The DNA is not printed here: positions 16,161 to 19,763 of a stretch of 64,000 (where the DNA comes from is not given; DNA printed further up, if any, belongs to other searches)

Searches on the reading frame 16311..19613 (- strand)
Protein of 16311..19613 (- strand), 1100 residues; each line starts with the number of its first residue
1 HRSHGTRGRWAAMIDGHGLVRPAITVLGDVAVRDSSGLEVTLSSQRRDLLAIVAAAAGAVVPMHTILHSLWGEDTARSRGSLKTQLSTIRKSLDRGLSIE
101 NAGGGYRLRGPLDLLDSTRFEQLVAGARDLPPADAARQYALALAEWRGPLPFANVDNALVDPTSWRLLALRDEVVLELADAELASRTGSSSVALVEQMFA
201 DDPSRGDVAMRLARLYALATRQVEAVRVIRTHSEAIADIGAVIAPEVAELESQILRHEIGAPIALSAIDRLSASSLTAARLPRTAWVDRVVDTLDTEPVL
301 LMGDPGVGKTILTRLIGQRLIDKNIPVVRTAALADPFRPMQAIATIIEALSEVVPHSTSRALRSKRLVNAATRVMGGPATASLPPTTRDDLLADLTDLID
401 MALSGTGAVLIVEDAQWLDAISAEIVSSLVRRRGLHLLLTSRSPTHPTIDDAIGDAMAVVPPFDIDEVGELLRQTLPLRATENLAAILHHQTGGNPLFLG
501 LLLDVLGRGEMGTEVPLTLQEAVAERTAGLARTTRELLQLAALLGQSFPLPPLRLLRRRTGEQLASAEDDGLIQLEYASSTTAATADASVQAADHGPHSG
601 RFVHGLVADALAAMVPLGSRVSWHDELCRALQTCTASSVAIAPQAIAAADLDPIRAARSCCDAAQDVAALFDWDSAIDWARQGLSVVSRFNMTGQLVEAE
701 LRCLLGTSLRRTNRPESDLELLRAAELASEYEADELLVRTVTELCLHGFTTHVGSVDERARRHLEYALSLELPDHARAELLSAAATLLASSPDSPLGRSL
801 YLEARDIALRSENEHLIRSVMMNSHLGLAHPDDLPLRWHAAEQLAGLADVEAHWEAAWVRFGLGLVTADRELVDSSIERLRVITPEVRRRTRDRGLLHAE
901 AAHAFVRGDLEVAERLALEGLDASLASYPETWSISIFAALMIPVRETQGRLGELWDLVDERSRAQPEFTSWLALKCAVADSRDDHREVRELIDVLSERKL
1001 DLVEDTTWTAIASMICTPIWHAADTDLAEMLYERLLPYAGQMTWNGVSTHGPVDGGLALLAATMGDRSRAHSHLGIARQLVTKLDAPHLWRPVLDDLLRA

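Call 62: search_protein_families(library=pfam, proteins=[window:16311-19613:-], max_evalue=0.0001)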
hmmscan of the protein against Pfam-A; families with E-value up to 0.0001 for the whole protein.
window:16311-19613:- (1100 aa): 5 families
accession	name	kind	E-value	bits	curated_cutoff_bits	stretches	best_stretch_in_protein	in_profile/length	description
PF13191.12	AAA_16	-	4.7e-13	50.4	32.6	1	296-438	24-165/167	AAA ATPase domain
PF03704.23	BTAD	-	5.3e-08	33.8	22.1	1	115-255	1-146/146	Bacterial transcriptional activator domain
PF00486.34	Trans_reg_C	-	6e-07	29.9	26.2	1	39-108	3-77/77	Transcriptional regulatory protein, C terminal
PF13401.12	AAA_22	-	6.6e-07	30.1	27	1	299-439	8-120/130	AAA domain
PF05729.18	NACHT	-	5.6e-05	23.5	26.7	0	298-476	2-164/167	NACHT domain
